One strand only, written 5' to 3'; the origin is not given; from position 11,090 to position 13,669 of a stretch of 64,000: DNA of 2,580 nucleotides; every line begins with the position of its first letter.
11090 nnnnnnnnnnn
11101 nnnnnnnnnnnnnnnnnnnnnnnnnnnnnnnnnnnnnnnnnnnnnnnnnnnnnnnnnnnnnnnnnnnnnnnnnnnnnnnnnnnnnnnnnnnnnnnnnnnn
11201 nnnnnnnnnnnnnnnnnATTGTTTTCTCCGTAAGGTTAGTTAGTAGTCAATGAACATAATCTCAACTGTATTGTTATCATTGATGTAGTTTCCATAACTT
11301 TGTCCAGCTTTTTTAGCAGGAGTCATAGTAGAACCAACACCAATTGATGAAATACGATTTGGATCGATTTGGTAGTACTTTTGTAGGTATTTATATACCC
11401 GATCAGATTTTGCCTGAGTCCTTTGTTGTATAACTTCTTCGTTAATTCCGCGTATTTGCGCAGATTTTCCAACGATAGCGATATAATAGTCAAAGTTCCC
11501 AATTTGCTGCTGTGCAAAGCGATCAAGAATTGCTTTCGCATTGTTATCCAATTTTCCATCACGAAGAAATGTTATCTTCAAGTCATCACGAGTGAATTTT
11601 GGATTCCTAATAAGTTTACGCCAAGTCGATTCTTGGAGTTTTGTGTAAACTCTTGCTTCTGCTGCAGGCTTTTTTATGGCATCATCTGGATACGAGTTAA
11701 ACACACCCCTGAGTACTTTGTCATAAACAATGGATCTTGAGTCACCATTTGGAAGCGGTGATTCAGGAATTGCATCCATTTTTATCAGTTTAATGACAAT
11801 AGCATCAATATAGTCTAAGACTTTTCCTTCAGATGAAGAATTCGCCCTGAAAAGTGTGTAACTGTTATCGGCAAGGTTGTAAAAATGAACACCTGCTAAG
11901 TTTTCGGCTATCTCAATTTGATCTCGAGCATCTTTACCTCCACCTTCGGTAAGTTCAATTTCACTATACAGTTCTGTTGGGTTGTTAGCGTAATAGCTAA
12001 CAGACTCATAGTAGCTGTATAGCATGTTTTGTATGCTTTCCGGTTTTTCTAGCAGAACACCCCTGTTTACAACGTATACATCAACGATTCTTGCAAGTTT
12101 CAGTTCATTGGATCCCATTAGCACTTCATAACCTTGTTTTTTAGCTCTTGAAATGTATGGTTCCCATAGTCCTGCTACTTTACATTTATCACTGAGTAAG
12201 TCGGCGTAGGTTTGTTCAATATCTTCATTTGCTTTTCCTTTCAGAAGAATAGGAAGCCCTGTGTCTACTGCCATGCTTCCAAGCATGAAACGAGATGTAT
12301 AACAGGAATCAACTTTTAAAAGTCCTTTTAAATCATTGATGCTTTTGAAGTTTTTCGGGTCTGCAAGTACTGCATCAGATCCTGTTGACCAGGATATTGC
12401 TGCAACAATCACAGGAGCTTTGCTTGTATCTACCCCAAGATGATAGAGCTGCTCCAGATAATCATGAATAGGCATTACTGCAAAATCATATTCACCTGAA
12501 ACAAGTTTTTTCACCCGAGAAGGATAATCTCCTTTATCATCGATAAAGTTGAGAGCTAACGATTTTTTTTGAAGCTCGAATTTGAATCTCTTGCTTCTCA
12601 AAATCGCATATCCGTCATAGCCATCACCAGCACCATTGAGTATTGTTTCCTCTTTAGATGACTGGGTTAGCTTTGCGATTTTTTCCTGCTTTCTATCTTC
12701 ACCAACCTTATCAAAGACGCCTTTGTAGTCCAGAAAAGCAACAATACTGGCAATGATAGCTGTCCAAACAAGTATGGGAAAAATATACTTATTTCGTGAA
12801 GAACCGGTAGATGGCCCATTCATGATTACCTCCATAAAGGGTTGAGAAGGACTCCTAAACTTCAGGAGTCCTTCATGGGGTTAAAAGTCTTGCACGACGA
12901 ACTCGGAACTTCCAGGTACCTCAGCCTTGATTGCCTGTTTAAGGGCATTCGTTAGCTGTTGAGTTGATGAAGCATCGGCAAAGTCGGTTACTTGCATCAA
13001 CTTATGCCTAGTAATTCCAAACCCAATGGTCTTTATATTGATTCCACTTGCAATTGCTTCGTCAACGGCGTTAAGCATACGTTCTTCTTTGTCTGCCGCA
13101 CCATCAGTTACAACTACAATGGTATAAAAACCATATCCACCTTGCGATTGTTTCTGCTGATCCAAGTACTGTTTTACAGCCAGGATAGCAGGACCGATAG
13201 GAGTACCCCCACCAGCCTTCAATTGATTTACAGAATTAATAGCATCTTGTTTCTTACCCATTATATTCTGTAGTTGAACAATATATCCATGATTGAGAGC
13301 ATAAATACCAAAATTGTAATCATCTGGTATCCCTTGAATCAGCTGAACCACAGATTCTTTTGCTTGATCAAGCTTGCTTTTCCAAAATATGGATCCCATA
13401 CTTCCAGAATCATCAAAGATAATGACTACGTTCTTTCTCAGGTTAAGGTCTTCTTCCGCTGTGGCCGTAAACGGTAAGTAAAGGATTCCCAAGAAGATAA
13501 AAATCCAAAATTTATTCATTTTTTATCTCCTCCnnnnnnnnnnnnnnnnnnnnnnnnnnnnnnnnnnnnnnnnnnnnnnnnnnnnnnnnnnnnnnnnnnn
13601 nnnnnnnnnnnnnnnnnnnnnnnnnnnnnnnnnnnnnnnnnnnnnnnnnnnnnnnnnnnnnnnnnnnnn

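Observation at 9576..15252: Five-gene envelope module built around a PspA/IM30-like protein, not matching any characterised psp operon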

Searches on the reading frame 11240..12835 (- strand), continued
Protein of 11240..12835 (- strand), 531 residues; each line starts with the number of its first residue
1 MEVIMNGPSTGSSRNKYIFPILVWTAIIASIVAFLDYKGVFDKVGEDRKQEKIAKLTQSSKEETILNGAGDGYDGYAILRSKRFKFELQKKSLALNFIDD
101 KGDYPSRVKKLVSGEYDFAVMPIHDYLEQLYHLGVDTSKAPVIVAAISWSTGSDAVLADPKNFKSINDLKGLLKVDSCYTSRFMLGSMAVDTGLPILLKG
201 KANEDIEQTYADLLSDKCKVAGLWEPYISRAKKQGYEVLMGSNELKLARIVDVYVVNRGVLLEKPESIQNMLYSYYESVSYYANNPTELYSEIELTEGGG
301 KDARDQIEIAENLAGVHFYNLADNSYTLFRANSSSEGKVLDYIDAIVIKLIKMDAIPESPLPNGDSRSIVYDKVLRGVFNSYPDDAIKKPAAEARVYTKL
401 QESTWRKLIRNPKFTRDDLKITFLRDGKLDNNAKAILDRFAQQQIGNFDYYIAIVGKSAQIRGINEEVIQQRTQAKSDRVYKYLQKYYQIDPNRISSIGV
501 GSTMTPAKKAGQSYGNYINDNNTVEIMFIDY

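Call 95: get_annotated_region(hit=H1, flank=9000)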
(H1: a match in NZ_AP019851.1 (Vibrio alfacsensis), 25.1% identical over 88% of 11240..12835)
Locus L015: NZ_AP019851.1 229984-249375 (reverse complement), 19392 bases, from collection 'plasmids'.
description: Vibrio alfacsensis strain 04Ya249 plasmid pSEA2, complete sequence
organism: Vibrio alfacsensis (NCBI taxid 1074311)
taxonomy: Bacteria; Pseudomonadota; Gammaproteobacteria; Vibrionales; Vibrionaceae; Vibrio; Vibrio alfacsensis
host: -; source: -; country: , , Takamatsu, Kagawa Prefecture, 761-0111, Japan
typing (MOB-suite, as given by PLSDB): mobilizable; relaxase MOBH
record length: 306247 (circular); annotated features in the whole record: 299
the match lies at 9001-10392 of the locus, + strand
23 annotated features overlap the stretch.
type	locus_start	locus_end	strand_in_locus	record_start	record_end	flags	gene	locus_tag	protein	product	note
CDS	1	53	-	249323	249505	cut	-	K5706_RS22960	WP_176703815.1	hypothetical protein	-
CDS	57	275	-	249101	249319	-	-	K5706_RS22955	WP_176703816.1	PRTRC system protein C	-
CDS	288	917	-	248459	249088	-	-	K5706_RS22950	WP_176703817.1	hypothetical protein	-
CDS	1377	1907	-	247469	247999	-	-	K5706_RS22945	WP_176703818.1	hypothetical protein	-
CDS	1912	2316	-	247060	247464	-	-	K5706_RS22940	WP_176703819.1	hypothetical protein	-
CDS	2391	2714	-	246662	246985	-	-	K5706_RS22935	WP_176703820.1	hypothetical protein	-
CDS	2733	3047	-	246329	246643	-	-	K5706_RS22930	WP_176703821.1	hypothetical protein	-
CDS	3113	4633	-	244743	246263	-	-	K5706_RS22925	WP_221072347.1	hypothetical protein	-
CDS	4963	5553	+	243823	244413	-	-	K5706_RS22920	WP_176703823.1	hypothetical protein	-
CDS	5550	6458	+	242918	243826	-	-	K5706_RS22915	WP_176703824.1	ABC transporter ATP-binding protein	-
CDS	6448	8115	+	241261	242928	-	-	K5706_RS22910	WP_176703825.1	nitrate ABC transporter substrate-binding protein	-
CDS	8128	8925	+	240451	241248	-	-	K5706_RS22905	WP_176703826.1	VWA domain-containing protein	-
CDS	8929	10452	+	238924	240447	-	-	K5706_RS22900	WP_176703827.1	phosphate ABC transporter substrate-binding/OmpA family protein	-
CDS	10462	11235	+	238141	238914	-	-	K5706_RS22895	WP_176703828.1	hypothetical protein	-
CDS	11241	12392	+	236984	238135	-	-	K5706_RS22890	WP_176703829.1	toxic anion resistance protein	-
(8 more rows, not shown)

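Call 100: search_protein_families(library=pfam, proteins=[L015:4963-5553:+, L015:6448-8115:+, L015:8128-8925:+, L015:8929-10452:+, L015:10462-11235:+, L015:11241-12392:+, L015:14318-14719:+, L015:14712-15062:+, L015:15114-15848:+], max_evalue=0.001)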
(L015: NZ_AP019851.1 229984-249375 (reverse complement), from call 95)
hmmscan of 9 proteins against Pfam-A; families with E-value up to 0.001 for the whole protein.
L015:4963-5553:+ (196 aa): 0 families

L015:6448-8115:+ (555 aa): 0 families

L015:8128-8925:+ (265 aa): 2 families
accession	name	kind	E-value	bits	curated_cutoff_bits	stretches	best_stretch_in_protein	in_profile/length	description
PF13519.12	VWA_2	-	1.5e-10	42.1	27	1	77-173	3-93/107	von Willebrand factor type A domain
PF00092.34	VWA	-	1.3e-09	39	23.8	1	76-260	3-163/174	von Willebrand factor type A domain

L015:8929-10452:+ (507 aa): 1 family
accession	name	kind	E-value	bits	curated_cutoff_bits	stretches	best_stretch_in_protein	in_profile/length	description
PF00691.25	OmpA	-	3.8e-17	62.9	27.2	1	398-486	2-91/98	OmpA family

L015:10462-11235:+ (257 aa): 0 families

L015:11241-12392:+ (383 aa): 1 family
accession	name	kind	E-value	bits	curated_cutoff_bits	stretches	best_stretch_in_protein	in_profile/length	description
PF05816.16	TelA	-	4.3e-50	171.1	30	1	47-367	5-331/332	Toxic anion resistance protein (TelA)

L015:14318-14719:+ (133 aa): 0 families

L015:14712-15062:+ (116 aa): 0 families

L015:15114-15848:+ (244 aa): 0 families

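Call 103: find_related_loci(query=A2, collection=metagenome_contigs, flank=10000)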
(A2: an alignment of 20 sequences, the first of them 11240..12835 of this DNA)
Query A2 (531 aa) in metagenome_contigs; peptide patterns used: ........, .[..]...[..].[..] (x = any residue, [..] = any of these).
106 stretches matched a pattern; 8 encode a relative of the query (tblastn E <= 1e-3); 7 distinct loci.
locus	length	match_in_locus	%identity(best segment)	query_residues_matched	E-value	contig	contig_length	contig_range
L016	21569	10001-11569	53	4-531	0e+0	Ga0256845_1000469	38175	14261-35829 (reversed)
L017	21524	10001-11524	49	21-531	3e-153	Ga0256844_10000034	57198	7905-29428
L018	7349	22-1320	51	99-531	3e-142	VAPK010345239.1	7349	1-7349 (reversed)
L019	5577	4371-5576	47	25-426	2e-115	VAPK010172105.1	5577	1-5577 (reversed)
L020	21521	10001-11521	47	25-531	3e-150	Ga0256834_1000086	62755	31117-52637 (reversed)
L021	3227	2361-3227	50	35-330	3e-86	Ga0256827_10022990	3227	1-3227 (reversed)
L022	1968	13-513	54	365-531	3e-56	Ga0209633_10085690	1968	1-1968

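Call 107: search_protein_families(library=pfam, proteins=[L016:64-831:+, L016:2614-3375:-, L016:3375-4463:-, L016:4866-5711:-, L016:5803-6360:-, L016:6354-7472:-, L016:14302-15198:-, L016:15208-16200:-, L016:16210-17925:-, L016:18217-20445:+], max_evalue=0.0001)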
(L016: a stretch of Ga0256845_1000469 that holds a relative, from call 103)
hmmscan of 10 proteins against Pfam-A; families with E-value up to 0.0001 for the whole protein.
L016:64-831:+ (255 aa): 0 families

L016:2614-3375:- (253 aa): 1 family
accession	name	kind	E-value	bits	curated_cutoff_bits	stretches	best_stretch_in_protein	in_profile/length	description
PF09553.16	RE_Eco47II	-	7.1e-83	277.6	25.9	1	6-210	1-201/202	Eco47II restriction endonuclease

L016:3375-4463:- (362 aa): 1 family
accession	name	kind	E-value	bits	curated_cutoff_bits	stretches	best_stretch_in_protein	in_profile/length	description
PF00145.23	DNA_methylase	-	2.9e-92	310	22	1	28-354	2-323/324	C-5 cytosine-specific DNA methylase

L016:4866-5711:- (281 aa): 1 family
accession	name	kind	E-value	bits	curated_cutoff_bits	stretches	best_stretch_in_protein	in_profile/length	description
PF18864.6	AbiTii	-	1.4e-38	133.4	27.6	1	2-182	1-188/189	AbiTii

L016:5803-6360:- (185 aa): 1 family
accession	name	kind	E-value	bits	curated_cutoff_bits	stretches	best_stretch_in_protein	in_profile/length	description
PF11536.14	DUF3226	-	4.3e-08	33.6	27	1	5-143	2-148/208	Protein of unknown function (DUF3226)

L016:6354-7472:- (372 aa): 3 families
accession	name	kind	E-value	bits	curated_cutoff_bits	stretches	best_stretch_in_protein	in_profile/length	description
PF13175.12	AAA_15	-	9e-23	81.9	32.1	2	129-323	167-374/374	AAA ATPase domain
PF13304.12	AAA_21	-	6.9e-18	66.2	27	1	62-319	1-299/304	AAA domain, putative AbiEii toxin, Type IV TA system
PF02463.25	SMC_N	-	1.8e-05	24.7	40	1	41-323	3-202/220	RecF/RecN/SMC N terminal domain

L016:14302-15198:- (298 aa): 2 families
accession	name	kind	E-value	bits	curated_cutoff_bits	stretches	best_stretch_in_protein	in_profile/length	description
PF02754.22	CCG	-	2e-25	89.1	20.6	2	6-85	1-82/85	Cysteine-rich domain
PF22196.1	HdrB-like_C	-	2.5e-06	27.8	33.4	1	218-285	17-86/87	HdrB-like C-terminal domain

L016:15208-16200:- (330 aa): 11 families
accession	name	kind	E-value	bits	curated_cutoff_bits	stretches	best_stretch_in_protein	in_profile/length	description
PF13085.11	Fer2_3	-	5.5e-31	107.2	27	1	10-117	2-107/107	2Fe-2S iron-sulfur cluster binding domain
PF13183.11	Fer4_8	-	2.8e-12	47.4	27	1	152-225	3-68/68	4Fe-4S dicluster domain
PF13237.11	Fer4_10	-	9.2e-10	38.7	25.5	1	149-222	4-53/53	4Fe-4S dicluster domain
PF13534.11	Fer4_17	-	9e-09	36.2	22.2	1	154-226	2-61/61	4Fe-4S dicluster domain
PF13187.11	Fer4_9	-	1.8e-08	34.7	27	1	154-224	2-50/52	4Fe-4S dicluster domain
PF00037.32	Fer4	-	8.2e-07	29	21.1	1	150-165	4-19/24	4Fe-4S binding domain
PF12838.12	Fer4_7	-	1e-06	29.5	27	1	154-224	2-51/52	4Fe-4S dicluster domain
PF00111.32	Fer2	-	1.8e-05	25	21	0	27-76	7-52/77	2Fe-2S iron-sulfur cluster binding domain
PF12797.12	Fer4_2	-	3.9e-05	23.8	24.5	1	149-166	5-22/22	4Fe-4S binding domain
PF14697.11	Fer4_21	-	8.1e-05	23.1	35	0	149-167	3-23/59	4Fe-4S dicluster domain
PF12837.12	Fer4_6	-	9.1e-05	22.7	25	0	150-168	5-22/24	4Fe-4S binding domain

L016:16210-17925:- (571 aa): 7 families
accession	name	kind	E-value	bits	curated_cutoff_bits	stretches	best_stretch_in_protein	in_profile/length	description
PF00890.30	FAD_binding_2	-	1.3e-107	361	20.4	1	9-390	1-414/414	FAD binding domain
PF02910.25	Succ_DH_flav_C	-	5.7e-41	139.9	20.8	1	445-571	1-130/130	Fumarate reductase flavoprotein C-term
PF01266.30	DAO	-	4.1e-07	30.3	27.9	1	9-115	1-93/353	FAD dependent oxidoreductase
PF01946.23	Thi4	-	9.7e-06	25.4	26.2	0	3-38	13-49/235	Thi4 family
PF03486.20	HI0933_like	-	1.5e-05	25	50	1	9-380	2-223/244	HI0933-like protein Rossmann domain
PF01494.25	FAD_binding_3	-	2e-05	24.4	22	1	8-45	2-39/349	FAD binding domain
PF13450.12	NAD_binding_8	-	6.4e-05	23.6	21.9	0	12-38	1-27/68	NAD(P)-binding Rossmann-like domain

L016:18217-20445:+ (742 aa): 3 families
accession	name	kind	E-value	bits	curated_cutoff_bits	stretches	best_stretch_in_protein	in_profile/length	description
PF00586.29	AIRS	-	4.7e-54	182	24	2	74-194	1-112/112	AIR synthase related protein, N-terminal domain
PF02769.27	AIRS_C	-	2.4e-51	174.4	23.1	2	207-362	2-155/156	AIR synthase related protein, C-terminal domain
PF18072.6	FGAR-AT_linker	-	1.3e-13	51.7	26.6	1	15-53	10-50/50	Formylglycinamide ribonucleotide amidotransferase linker domain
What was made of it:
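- In L016 it sits next to restriction-modification and Abi genes (call 107).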

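Call 114: search_protein_families(library=pfam, proteins=[L015:6448-8115:+, L002:7519-9237:+, L005:961-2661:+, L003:7677-9374:+, L004:7671-9371:+, L009:7645-9345:+, L010:3154-4863:+], max_evalue=0.1)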
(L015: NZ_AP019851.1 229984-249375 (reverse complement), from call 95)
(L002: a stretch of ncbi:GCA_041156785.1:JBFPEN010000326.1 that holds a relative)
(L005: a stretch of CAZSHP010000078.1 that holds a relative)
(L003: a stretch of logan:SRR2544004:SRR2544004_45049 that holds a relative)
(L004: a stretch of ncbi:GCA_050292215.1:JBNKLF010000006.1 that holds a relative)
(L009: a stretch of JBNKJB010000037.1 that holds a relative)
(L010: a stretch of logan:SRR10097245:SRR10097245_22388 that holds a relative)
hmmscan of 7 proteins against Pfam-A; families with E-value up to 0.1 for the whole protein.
L015:6448-8115:+ (555 aa): 2 families
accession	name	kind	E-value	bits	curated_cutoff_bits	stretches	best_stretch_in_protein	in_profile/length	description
PF00691.25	OmpA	-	0.001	19.8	27.2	1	410-516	1-86/98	OmpA family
PF13379.11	NMT1_2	-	0.06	13.6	24.7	0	253-286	210-243/252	NMT1-like family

L002:7519-9237:+ (572 aa): 1 family
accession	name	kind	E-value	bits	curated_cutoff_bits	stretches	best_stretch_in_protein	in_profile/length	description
PF11444.14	DUF2895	-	0.00042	20.3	22.6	1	448-515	106-171/198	Protein of unknown function (DUF2895)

L005:961-2661:+ (566 aa): 0 families

L003:7677-9374:+ (565 aa): 2 families
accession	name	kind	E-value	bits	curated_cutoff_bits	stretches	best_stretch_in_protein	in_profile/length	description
PF14779.12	BBS1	-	0.013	15.4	27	1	430-546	111-223/254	Ciliary BBSome complex subunit 1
PF00691.25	OmpA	-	0.074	13.8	27.2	0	483-537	45-93/98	OmpA family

L004:7671-9371:+ (566 aa): 2 families
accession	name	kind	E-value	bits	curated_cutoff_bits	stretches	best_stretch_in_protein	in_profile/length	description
PF13379.11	NMT1_2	-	0.0011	19.3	24.7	1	105-271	76-242/252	NMT1-like family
PF00691.25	OmpA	-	0.0062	17.3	27.2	1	479-539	40-94/98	OmpA family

L009:7645-9345:+ (566 aa): 2 families
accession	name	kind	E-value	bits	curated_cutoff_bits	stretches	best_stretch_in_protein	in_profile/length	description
PF00691.25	OmpA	-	0.0065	17.2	27.2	1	479-538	40-93/98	OmpA family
PF13379.11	NMT1_2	-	0.03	14.6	24.7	0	116-279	85-250/252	NMT1-like family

L010:3154-4863:+ (569 aa): 1 family
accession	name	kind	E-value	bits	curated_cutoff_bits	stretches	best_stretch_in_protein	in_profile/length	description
PF00691.25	OmpA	-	0.039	14.7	27.2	0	487-541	45-93/98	OmpA family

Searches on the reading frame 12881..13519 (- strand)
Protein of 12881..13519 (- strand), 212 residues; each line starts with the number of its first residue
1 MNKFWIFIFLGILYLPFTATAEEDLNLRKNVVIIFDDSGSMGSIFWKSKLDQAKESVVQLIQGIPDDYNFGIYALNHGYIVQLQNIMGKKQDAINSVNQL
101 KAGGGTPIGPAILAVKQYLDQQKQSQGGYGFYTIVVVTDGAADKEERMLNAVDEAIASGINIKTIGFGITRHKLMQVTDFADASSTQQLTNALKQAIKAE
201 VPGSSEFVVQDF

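Call 4: search_protein_families(library=pfam, proteins=[window:12881-13519:-], max_evalue=0.1)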
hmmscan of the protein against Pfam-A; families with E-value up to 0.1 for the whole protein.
window:12881-13519:- (212 aa): 7 families
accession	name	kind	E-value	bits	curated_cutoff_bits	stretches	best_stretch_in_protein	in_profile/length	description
PF00092.34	VWA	-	2e-13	51.4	23.8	1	30-181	1-151/174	von Willebrand factor type A domain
PF13519.12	VWA_2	-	2.6e-10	41.3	27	1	31-140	1-106/107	von Willebrand factor type A domain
PF10138.15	vWA-TerF-like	-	1.8e-07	31.9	29.4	1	30-177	3-151/200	vWA found in TerF C terminus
PF07002.22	Copine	-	2.5e-06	27.6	27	1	80-187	63-165/218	Copine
PF13768.12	VWA_3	-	8.5e-05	23.1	27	1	30-174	2-141/155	von Willebrand factor type A domain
PF24909.1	vWA_SIBA-E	-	0.0025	17.8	27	1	30-160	37-168/284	Integrin beta-like protein A-E, vWA-like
PF05762.20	VWA_CoxE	-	0.0045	16.9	26.4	0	90-162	109-182/222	VWA domain containing CoxE-like protein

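Call 10: search_protein_families(library=ncbifam, proteins=[window:12881-13519:-], max_evalue=0.1)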
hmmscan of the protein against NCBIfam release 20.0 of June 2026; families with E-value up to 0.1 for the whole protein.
window:12881-13519:- (212 aa): 8 families
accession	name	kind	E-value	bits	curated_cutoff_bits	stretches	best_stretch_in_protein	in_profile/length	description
TIGR03788.1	marine_srt_targ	equivalog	1.3e-11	43.7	551.65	1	15-168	259-406/629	marine proteobacterial sortase target protein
TIGR00868.1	hCaCC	subfamily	3.1e-06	25.3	900.85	1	28-179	303-451/863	calcium-activated chloride channel protein 1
TIGR02442.1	Cob-chelat-sub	hypoth_equivalog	5.9e-05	21.7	779.45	1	30-146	474-587/641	putative cobaltochelatase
NF010238.0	PRK13685.1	subfamily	0.0002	20.6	432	1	28-171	96-248/335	hypothetical protein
TIGR02031.1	BchD-ChlD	equivalog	0.0054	15.5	499.55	1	94-142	486-532/608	magnesium chelatase ATPase subunit D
NF009943.0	PRK13406.1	equivalog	0.04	12.4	571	1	96-143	466-510/585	magnesium chelatase subunit D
NF003441.0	PRK04974.1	equivalog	0.041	12.1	610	1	53-95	449-491/823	glycerol-3-phosphate 1-O-acyltransferase PlsB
NF040761.1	AgaF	equivalog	0.051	13.7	130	0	156-199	12-54/144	PTS galactosamine/N-acetylgalactosamine transporter subunit IIA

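Call 72: search_protein_families(library=padloc, proteins=[window:12881-13519:-], max_evalue=0.01)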
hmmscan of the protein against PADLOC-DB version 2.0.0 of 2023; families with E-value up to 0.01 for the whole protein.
window:12881-13519:- (212 aa): 0 families
